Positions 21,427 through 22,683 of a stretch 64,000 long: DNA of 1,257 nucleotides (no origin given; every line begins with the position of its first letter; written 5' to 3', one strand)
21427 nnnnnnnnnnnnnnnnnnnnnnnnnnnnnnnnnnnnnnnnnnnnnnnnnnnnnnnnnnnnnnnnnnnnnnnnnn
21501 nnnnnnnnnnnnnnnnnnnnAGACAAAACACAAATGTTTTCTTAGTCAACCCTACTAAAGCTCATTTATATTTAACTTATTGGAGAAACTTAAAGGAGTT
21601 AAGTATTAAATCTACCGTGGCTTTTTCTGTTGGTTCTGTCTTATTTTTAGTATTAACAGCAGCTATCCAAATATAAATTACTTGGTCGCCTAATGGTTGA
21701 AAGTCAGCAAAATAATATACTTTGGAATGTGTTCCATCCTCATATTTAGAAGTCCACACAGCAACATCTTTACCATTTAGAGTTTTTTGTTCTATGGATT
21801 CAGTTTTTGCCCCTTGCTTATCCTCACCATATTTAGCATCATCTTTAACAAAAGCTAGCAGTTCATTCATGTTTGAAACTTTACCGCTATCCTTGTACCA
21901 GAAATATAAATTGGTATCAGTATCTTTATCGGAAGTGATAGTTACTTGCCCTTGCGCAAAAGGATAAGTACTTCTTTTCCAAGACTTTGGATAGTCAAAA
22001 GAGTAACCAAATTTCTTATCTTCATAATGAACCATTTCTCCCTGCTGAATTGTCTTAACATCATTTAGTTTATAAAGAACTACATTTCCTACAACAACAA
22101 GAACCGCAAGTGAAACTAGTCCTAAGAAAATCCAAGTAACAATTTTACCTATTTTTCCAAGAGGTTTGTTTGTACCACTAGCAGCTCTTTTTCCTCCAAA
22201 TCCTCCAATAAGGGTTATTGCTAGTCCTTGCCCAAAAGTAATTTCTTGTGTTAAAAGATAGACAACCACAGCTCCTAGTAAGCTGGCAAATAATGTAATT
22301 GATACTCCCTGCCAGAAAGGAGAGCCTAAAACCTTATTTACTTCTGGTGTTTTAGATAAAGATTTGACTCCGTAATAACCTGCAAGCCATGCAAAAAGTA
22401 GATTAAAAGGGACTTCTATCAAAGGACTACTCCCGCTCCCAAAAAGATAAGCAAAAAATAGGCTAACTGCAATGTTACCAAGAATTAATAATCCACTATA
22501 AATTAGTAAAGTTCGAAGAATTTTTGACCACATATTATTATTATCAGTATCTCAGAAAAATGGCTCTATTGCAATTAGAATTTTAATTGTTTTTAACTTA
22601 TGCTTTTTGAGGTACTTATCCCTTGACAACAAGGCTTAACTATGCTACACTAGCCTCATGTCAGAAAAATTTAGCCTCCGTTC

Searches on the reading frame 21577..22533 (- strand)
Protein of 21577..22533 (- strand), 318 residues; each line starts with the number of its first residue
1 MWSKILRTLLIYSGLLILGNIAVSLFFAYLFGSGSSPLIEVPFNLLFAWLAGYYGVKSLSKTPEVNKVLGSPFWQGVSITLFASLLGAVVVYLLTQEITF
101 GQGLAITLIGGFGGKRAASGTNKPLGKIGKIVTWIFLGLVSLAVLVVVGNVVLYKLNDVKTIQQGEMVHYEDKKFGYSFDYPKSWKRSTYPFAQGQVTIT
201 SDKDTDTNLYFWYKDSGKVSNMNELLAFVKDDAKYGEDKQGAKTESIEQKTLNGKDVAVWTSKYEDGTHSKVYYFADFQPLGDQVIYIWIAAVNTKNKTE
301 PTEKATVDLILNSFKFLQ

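Call 3: search_protein_families(library=pfam, proteins=[window:21577-22533:-], max_evalue=0.1)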
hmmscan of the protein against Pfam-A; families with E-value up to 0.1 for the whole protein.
window:21577-22533:- (318 aa): 3 families
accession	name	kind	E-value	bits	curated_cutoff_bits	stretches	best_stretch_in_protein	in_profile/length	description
PF18933.6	PsbP_2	-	3.2e-07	31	27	1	160-316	37-184/184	PsbP-like protein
PF01789.22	PsbP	-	0.01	16.3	23.5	1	167-209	3-44/155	PsbP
PF13858.11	DUF4199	-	0.089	13.7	32.3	1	17-98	5-92/165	Protein of unknown function (DUF4199)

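Call 4: search_protein_families(library=ncbifam, proteins=[window:21577-22533:-], max_evalue=0.1)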
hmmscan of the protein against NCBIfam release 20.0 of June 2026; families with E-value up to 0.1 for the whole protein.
window:21577-22533:- (318 aa): 2 families
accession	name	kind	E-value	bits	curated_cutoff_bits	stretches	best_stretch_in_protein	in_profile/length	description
NF040946.1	PSII_PsbP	equivalog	0.011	15.4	60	1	147-187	10-47/180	photosystem II reaction center PsbP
NF005247.0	PRK06758.1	equivalog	0.091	12.9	233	0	73-149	33-107/128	hypothetical protein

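Call 42: find_encoding_contigs(protein=window:21577-22533:-, flank=6000, max_places=10)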
Protein window:21577-22533:- (318 aa): 4 contigs read that carry it; 3 places shown.
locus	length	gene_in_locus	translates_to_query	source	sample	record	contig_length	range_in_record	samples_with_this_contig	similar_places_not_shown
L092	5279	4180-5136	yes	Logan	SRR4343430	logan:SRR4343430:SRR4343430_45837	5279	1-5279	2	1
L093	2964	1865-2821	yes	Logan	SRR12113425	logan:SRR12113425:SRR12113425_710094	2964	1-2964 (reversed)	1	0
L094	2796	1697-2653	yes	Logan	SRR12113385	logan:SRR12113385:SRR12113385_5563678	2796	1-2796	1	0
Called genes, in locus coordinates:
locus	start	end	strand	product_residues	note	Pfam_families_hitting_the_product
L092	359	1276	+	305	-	-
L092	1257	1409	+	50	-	-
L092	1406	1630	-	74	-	-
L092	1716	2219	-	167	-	-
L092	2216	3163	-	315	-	-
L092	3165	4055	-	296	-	PF12760:Zn_ribbon_IS1595, PF12762:DDE_Tnp_IS1595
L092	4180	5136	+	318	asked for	-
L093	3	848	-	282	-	?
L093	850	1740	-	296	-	PF12760:Zn_ribbon_IS1595, PF12762:DDE_Tnp_IS1595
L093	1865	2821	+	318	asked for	-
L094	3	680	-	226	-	?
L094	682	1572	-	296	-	PF12760:Zn_ribbon_IS1595, PF12762:DDE_Tnp_IS1595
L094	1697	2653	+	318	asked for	-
